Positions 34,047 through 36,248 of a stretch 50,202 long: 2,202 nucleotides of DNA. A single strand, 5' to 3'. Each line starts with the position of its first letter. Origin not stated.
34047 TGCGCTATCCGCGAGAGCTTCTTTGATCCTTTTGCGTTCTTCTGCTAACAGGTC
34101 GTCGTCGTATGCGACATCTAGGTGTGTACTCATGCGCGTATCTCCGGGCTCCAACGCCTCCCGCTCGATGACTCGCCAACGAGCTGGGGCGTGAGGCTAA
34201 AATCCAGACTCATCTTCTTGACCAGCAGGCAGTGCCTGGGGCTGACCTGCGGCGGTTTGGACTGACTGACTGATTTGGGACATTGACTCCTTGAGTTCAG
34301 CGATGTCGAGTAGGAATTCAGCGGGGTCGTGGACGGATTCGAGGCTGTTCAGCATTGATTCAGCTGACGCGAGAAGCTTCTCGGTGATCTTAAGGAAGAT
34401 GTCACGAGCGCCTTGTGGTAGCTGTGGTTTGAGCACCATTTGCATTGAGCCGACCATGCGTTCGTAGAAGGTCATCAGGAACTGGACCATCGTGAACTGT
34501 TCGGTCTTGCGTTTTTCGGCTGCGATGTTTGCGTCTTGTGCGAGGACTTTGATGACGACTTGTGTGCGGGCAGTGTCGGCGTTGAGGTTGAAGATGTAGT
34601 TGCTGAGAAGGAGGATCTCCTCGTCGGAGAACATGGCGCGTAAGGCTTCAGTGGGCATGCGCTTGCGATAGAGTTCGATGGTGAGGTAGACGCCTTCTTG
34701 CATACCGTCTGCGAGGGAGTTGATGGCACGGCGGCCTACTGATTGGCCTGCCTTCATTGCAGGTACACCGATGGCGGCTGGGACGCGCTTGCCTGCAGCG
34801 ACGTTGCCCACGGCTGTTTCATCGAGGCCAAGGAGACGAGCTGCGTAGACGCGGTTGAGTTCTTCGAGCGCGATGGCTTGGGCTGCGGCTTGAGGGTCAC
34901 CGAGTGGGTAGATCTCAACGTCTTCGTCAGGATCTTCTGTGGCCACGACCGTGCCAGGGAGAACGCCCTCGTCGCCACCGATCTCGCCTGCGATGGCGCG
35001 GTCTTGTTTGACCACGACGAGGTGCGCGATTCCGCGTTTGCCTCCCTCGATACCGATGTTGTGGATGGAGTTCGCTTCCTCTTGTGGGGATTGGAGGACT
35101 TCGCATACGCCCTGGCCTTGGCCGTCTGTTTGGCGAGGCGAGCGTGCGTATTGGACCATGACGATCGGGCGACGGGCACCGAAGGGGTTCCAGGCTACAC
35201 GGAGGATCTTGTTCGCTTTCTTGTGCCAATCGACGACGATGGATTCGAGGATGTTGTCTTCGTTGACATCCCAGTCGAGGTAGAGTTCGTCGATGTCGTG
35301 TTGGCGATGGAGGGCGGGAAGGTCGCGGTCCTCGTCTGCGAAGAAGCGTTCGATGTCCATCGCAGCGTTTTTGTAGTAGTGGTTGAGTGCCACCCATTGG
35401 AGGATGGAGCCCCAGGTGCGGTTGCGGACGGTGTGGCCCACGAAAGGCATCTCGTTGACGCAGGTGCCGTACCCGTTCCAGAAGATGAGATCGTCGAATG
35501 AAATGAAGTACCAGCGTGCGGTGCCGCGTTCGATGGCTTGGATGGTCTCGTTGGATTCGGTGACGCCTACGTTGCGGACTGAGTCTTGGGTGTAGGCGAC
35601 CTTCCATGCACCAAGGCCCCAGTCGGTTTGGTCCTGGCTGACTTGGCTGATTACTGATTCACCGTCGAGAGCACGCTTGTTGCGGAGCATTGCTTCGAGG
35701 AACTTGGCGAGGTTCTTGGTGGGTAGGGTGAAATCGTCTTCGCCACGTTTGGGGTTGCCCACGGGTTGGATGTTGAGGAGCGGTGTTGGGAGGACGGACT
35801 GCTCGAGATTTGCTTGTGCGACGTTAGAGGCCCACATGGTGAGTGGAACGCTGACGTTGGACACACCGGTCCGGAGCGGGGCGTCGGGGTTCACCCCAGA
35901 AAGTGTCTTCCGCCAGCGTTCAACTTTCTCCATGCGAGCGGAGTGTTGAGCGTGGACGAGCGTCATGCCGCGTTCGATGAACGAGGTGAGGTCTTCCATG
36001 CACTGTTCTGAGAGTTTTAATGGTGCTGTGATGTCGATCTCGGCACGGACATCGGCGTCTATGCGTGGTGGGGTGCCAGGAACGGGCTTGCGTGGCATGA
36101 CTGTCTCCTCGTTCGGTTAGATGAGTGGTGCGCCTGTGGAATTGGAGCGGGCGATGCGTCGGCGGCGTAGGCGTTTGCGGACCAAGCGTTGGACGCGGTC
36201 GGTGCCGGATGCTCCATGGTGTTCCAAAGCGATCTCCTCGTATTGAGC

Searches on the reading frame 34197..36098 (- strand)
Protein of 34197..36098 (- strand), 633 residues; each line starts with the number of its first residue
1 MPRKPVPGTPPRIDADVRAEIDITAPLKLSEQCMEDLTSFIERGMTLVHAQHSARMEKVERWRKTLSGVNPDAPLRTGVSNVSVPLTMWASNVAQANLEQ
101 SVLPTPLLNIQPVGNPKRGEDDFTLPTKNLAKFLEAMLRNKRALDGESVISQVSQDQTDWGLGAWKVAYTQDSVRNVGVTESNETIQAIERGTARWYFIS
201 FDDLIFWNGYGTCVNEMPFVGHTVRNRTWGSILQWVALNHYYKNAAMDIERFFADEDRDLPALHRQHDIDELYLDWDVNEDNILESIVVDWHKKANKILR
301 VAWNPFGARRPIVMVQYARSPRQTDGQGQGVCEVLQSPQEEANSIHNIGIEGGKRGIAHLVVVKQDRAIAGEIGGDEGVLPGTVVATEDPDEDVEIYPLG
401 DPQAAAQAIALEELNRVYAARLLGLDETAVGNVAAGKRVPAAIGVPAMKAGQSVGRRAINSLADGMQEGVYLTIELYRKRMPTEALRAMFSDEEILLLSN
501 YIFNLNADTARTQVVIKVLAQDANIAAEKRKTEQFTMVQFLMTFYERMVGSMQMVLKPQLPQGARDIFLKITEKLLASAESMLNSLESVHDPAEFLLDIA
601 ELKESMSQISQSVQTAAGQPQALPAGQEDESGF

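Call 8: search_protein_families(library=pfam, proteins=[window:34197-36098:-], max_evalue=0.01)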
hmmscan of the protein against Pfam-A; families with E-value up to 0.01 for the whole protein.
window:34197-36098:- (633 aa): 1 family
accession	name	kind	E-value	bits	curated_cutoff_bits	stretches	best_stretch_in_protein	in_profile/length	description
PF23899.1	SU10_portal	-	0.0014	17.6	30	1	259-328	268-330/593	Phage SU10 portal protein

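Call 74: search_dna_similar(query=window:34197-36098:-, collection=phages, mode=protein, max_evalue=0.00001, max_rows=20)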
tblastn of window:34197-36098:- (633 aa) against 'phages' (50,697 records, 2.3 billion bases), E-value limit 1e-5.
Records with a match: 1; places in all: 1; records where one place covers at least 80% of the query: 1.
Best place of each record, by identity: <60% 1.
By first word of the organism name: Caudoviricetes 1.
By host as written in the record: Methanomicrobiales 1.
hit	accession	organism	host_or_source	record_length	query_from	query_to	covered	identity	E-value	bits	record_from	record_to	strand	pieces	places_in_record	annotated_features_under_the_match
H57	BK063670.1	Caudoviricetes sp. vir526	Methanomicrobiales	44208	5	611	96%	22.2%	2e-12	77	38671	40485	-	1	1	portal protein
